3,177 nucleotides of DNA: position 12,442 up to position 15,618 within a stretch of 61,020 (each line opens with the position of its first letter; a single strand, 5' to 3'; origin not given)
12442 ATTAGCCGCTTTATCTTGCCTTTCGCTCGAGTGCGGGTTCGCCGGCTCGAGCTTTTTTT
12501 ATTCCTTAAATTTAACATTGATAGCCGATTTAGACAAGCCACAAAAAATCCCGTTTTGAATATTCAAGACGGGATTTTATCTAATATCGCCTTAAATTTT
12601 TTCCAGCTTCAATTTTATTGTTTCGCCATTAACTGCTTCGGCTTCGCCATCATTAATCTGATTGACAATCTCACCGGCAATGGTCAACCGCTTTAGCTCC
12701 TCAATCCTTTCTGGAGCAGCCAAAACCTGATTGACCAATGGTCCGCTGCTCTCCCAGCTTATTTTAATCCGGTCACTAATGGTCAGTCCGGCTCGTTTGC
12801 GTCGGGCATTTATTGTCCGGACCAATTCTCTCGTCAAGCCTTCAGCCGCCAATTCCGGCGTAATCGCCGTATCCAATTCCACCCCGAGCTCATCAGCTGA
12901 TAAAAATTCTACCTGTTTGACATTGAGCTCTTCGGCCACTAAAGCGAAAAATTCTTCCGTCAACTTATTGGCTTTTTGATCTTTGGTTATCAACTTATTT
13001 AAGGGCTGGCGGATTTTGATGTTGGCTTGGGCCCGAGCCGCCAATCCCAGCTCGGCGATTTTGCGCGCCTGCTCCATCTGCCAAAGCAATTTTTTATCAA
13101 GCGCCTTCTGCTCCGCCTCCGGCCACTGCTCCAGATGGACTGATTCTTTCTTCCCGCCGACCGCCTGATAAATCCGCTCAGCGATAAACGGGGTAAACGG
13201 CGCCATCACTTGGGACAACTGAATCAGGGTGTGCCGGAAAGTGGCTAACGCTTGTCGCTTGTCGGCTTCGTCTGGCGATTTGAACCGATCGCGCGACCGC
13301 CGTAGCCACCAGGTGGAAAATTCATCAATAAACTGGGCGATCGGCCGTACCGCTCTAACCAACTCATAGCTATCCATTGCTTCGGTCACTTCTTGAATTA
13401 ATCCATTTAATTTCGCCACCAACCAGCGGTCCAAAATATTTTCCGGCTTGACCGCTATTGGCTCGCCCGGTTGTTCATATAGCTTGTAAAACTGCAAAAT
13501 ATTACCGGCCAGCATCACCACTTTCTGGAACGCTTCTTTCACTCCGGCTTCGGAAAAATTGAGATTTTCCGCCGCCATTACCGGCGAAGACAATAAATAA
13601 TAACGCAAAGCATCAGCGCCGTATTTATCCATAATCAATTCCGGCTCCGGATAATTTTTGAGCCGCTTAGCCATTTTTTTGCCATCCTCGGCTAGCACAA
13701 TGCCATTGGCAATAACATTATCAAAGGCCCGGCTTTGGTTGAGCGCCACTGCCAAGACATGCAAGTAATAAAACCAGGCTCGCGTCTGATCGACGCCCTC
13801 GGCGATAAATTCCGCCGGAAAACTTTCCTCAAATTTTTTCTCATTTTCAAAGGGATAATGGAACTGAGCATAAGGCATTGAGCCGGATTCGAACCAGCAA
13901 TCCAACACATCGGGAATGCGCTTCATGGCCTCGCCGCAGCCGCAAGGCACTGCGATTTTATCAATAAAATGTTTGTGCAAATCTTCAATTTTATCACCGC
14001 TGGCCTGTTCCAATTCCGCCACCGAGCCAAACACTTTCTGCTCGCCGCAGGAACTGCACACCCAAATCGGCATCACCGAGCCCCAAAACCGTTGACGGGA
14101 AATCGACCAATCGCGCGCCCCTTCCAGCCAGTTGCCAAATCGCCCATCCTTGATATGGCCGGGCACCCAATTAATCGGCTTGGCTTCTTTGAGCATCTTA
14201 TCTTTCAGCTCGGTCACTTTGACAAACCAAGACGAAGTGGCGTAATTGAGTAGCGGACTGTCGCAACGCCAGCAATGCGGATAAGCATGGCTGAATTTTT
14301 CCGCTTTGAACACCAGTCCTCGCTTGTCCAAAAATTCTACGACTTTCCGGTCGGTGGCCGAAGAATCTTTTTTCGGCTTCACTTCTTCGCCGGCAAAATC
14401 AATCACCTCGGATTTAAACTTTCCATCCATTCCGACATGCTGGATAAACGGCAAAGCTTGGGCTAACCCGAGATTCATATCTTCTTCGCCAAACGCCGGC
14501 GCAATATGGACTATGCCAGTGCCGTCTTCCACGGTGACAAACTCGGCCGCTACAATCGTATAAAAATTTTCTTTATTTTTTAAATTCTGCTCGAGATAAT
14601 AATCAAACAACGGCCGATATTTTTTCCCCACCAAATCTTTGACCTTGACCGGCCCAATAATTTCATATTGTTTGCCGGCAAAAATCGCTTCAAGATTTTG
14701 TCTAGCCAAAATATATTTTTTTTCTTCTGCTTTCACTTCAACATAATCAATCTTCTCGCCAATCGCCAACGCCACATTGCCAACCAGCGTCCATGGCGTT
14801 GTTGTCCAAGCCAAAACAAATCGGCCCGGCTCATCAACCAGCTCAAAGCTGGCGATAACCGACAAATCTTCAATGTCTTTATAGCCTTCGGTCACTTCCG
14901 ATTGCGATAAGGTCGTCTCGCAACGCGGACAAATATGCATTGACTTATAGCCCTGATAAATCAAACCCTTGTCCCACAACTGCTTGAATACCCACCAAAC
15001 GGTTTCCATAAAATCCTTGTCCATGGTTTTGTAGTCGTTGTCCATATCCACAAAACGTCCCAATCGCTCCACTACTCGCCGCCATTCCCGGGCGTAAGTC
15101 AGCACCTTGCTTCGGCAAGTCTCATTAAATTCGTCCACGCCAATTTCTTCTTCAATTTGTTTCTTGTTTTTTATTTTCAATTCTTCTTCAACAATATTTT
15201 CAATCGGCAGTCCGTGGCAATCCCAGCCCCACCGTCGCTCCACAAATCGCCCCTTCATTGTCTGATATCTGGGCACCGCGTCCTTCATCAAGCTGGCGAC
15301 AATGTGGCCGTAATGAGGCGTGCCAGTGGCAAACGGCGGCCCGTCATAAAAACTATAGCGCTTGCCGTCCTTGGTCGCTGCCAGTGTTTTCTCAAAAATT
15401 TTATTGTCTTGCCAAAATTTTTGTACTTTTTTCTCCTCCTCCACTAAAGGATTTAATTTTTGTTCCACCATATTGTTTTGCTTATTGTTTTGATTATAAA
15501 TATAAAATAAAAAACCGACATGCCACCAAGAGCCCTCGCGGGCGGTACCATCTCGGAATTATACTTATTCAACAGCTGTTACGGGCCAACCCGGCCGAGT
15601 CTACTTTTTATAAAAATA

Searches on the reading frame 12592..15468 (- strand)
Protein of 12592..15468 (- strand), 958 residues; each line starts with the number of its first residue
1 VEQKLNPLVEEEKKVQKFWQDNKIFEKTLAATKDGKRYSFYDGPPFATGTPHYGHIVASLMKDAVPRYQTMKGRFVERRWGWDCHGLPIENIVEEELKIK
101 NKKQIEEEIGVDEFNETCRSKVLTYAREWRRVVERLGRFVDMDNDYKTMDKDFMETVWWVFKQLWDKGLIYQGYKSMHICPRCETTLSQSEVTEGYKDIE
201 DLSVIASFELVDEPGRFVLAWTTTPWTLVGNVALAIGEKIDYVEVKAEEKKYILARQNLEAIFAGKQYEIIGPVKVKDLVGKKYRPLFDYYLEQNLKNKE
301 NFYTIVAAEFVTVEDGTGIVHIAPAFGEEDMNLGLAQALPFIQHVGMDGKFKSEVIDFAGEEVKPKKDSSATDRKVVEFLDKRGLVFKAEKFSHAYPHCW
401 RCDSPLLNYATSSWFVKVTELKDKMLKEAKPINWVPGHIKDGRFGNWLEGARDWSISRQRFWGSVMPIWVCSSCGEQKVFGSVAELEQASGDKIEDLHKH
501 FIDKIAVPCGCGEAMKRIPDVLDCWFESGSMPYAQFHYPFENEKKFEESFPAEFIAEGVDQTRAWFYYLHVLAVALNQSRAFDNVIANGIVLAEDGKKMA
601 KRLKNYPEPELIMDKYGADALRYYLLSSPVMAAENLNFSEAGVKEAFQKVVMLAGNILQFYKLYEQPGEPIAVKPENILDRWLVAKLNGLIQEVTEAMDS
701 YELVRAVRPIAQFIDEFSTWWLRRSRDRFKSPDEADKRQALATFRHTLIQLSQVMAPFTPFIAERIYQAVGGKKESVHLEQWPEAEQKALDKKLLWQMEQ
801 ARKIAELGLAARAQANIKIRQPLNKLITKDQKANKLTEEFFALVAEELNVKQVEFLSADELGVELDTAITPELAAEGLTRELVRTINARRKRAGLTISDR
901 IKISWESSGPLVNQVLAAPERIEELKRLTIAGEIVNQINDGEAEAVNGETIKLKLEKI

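Call 35: search_protein_families(library=pfam, proteins=[window:12592-15468:-], max_evalue=0.00001)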
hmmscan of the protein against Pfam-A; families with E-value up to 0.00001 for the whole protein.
window:12592-15468:- (958 aa): 4 families
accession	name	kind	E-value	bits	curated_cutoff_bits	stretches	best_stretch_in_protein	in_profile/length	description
PF00133.28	tRNA-synt_1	-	8.4e-140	466.6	22.7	1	15-636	2-413/414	tRNA synthetases class I (I, L, M and V)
PF08264.19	Anticodon_1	-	1.2e-32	113.2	25.1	1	680-825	1-146/148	Anticodon-binding domain of tRNA ligase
PF19302.4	DUF5915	-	3.8e-17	62.9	27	1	787-957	31-194/195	Domain of unknown function (DUF5915)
PF09334.17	tRNA-synt_1g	-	1e-16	61.2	20.1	1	45-193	8-136/391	tRNA synthetases class I (M)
